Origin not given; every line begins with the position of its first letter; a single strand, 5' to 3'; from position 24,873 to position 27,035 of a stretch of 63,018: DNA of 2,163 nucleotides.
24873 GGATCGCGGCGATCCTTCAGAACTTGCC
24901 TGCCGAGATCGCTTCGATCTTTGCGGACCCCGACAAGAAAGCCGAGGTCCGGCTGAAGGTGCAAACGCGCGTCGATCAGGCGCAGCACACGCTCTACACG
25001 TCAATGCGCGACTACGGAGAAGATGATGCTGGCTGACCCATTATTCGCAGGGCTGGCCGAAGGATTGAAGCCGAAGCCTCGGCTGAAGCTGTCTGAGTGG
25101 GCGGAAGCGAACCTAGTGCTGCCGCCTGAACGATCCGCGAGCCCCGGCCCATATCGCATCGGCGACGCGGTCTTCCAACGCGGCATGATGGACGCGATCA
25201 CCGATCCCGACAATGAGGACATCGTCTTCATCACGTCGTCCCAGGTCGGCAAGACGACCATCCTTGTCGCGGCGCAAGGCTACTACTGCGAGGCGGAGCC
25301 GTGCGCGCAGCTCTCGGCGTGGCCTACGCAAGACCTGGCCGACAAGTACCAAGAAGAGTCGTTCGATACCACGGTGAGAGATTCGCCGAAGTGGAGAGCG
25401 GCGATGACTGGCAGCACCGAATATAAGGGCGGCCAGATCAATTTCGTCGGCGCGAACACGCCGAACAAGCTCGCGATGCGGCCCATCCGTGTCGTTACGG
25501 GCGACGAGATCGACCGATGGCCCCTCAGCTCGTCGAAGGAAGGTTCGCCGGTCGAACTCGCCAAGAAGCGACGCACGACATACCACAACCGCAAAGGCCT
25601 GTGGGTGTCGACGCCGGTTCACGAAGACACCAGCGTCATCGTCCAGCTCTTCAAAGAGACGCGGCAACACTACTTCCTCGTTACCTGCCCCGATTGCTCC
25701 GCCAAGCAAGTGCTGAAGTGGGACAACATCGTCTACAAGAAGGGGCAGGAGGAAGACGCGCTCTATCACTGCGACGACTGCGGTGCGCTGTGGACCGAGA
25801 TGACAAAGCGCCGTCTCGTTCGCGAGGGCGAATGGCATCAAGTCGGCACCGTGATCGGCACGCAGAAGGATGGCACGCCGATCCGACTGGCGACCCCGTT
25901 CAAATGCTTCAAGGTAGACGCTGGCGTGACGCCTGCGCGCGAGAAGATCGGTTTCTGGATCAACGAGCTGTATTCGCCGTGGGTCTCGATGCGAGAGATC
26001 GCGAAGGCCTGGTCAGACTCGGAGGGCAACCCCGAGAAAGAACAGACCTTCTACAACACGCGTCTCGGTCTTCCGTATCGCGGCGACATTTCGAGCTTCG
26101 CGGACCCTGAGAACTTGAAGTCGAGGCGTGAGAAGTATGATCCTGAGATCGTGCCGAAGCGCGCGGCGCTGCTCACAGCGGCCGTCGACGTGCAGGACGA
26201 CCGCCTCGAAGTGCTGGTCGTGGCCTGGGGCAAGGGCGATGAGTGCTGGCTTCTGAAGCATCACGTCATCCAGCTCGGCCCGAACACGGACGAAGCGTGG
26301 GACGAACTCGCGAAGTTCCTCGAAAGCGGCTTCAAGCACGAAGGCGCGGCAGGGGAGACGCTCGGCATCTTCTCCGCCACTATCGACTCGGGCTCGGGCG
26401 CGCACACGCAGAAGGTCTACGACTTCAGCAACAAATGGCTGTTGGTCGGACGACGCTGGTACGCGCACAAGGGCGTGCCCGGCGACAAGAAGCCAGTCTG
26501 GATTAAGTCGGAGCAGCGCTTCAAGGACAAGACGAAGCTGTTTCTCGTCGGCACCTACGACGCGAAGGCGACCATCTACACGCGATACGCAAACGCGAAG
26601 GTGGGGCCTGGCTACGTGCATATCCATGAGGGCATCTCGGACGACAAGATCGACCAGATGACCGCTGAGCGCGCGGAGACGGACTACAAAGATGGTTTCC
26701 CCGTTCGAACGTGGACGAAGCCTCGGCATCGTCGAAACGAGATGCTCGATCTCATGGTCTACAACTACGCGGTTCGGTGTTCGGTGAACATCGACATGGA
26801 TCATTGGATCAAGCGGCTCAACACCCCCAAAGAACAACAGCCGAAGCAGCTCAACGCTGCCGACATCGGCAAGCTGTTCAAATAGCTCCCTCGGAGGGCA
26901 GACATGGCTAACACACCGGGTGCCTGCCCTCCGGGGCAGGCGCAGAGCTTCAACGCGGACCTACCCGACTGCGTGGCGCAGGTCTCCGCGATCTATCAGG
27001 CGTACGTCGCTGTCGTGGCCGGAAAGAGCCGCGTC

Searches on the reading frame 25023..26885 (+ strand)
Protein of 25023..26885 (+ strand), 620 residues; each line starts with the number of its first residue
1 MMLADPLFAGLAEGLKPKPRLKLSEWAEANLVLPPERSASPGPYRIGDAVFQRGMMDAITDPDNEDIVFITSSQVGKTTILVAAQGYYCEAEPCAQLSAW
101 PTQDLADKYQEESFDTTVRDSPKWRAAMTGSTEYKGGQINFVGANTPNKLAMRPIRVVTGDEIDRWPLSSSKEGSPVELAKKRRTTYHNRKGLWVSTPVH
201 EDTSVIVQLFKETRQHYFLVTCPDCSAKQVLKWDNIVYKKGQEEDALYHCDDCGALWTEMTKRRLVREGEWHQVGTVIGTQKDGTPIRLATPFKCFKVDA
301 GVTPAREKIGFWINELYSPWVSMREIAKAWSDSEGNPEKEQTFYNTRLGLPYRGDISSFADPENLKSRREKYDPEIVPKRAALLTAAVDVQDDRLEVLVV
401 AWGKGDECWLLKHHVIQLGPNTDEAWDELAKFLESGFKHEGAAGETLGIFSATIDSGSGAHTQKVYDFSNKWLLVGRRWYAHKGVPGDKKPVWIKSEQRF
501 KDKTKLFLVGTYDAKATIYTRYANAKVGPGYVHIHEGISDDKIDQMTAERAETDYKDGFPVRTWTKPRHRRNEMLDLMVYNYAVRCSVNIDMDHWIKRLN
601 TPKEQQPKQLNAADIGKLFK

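Call 23: find_related_loci(query=window:25023-26885:+, collection=viral_contigs, flank=10000)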
Query window:25023-26885:+ (620 aa) in viral_contigs; peptide patterns used: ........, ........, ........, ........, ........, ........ (x = any residue, [..] = any of these).
4 stretches matched a pattern; 4 encode a relative of the query (tblastn E <= 1e-3); 4 distinct loci.
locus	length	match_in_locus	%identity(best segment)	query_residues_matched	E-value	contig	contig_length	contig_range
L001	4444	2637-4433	73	1-611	0e+0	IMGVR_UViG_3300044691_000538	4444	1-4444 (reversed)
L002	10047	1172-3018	99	1-620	0e+0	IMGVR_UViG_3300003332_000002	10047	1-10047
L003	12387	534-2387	79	2-620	0e+0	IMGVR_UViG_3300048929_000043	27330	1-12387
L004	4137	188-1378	33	173-584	7e-57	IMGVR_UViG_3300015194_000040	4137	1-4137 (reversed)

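Call 24: search_protein_families(library=pfam, proteins=[window:25023-26885:+])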
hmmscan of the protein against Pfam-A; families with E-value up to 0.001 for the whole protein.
window:25023-26885:+ (620 aa): 2 families
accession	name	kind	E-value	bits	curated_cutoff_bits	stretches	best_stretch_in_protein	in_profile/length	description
PF20454.4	GpA_nuclease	-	5.4e-79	265.9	22.5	1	309-595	2-294/294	Terminase large subunit gpA, endonuclease domain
PF05876.18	GpA_ATPase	-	1.8e-60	205.1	25.6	1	38-271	1-247/247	Phage terminase large subunit gpA, ATPase domain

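Call 28: find_related_loci(query=window:25023-26885:+, collection=genome_contigs, flank=10000)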
Query window:25023-26885:+ (620 aa) in genome_contigs; peptide patterns used: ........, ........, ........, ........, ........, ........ (x = any residue, [..] = any of these).
26 stretches matched a pattern; 8 encode a relative of the query (tblastn E <= 1e-3); 7 distinct loci.
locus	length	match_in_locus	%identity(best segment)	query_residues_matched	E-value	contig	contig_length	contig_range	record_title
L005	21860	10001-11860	100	1-620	0e+0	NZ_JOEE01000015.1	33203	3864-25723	Phycicoccus jejuensis strain NRRL B-24460 contig15.1, whole genome shotgun sequence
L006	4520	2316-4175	100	1-620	0e+0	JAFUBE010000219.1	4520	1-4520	MAG: Eggerthellaceae bacterium isolate RGIG4335 Roe_deer_Jejunum-1__c45171, whole genome shotgun sequence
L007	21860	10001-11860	100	1-620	0e+0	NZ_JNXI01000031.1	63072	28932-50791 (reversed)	Streptomyces iakyrus strain NRRL ISP-5482 contig31.1, whole genome shotgun sequence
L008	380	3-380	99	68-193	7e-88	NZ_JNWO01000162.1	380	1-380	Streptomyces xylophagus strain NRRL B-12029 contig162.1, whole genome shotgun sequence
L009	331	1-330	100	419-528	2e-75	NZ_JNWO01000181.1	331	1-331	Streptomyces xylophagus strain NRRL B-12029 contig181.1, whole genome shotgun sequence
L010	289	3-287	100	171-265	4e-66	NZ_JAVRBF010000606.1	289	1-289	Streptomyces sp. P17 NODE_5727_length_289_cov_1.047170, whole genome shotgun sequence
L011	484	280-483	100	1-68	3e-42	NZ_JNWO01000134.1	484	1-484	Streptomyces xylophagus strain NRRL B-12029 contig134.1, whole genome shotgun sequence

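Call 67: search_dna_similar(query=window:25023-26885:+, collection=phages, mode=protein, max_rows=12)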
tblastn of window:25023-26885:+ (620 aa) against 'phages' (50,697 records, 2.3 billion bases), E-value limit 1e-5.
Records with a match: 832; places in all: 833; records where one place covers at least 80% of the query: 675.
Best place of each record, by identity: <60% 832.
By first word of the organism name: Escherichia 132; Salmonella 88; Flavobacterium 79; Vibrio 78; Pseudomonas 60; Aeromonas 29; Bacteriophage 27; Klebsiella 25; Ralstonia 23; Proteus 21; and 70 more.
By host as written in the record: - 128; Flavobacterium columnare 62; Escherichia coli 54; Pseudomonas aeruginosa 32; Salmonella enterica subsp. enterica serovar Typhimurium 25; Ralstonia solanacearum 21; Rhodobacter capsulatus YW1 18; Salmonella enterica 17; and 255 more.
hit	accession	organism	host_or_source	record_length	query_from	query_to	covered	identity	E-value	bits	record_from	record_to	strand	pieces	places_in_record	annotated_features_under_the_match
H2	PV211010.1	Roseobacter phage CRP-811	Roseobacter sp. FZCC0198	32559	7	580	93%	36.8%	1e-105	356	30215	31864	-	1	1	terminase large subunit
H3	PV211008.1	Roseobacter phage CRP-406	Roseobacter sp. FZCC0037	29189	3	598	96%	34.9%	2e-102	347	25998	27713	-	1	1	terminase large subunit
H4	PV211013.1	Roseobacter phage CRP-823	Roseobacter sp. FZCC0197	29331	7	593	95%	35.5%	3e-106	358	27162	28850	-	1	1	terminase large subunit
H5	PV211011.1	Roseobacter phage CRP-821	Roseobacter sp. FZCC0197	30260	7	593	95%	35.5%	3e-106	358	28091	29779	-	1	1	terminase large subunit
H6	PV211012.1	Roseobacter phage CRP-822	Roseobacter sp. FZCC0197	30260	7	593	95%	35.5%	3e-106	358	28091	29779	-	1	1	terminase large subunit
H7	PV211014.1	Roseobacter phage CRP-831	Roseobacter sp. FZCC0196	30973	7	593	95%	35.5%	3e-106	358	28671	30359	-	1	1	terminase large subunit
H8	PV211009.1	Roseobacter phage CRP-701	Roseobacter sp. FZCC1911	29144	7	598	95%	34.5%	2e-101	344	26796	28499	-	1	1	terminase large subunit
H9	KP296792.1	Bacteriophage Lily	Paenibacillus larvae ATCC 9545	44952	7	605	97%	33.1%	2e-78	277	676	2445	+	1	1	terminase large subunit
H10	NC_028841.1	Bacteriophage Lily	Paenibacillus larvae ATCC 9545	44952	7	605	97%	33.1%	2e-78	277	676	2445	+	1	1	terminase large subunit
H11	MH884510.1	Exiguobacterium phage vB_EalM-137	Exiguobacterium alkaliphilum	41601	11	592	94%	33.9%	3e-80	282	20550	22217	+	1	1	tail assembly protein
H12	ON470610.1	Escherichia phage vB_EcoM-473R2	Escherichia coli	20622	15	593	93%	34.0%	7e-88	305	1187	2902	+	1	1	terminase large subunit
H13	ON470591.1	Escherichia phage vB_EcoM-613R2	Escherichia coli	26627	15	593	93%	34.0%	7e-88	305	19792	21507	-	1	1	terminase large subunit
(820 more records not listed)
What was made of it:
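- On Generic Shine-Dalgarno / host RBS context: The identical phage turns up in assemblies of unrelated taxa (call 28), and no cultured relative is closer than 37% large-terminase identity (call 67).
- The host and its 16S 3' end are unknown (calls 28, 67).
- Tried and rejected: The large terminase is below 37% identity to any cultured phage (call 67).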
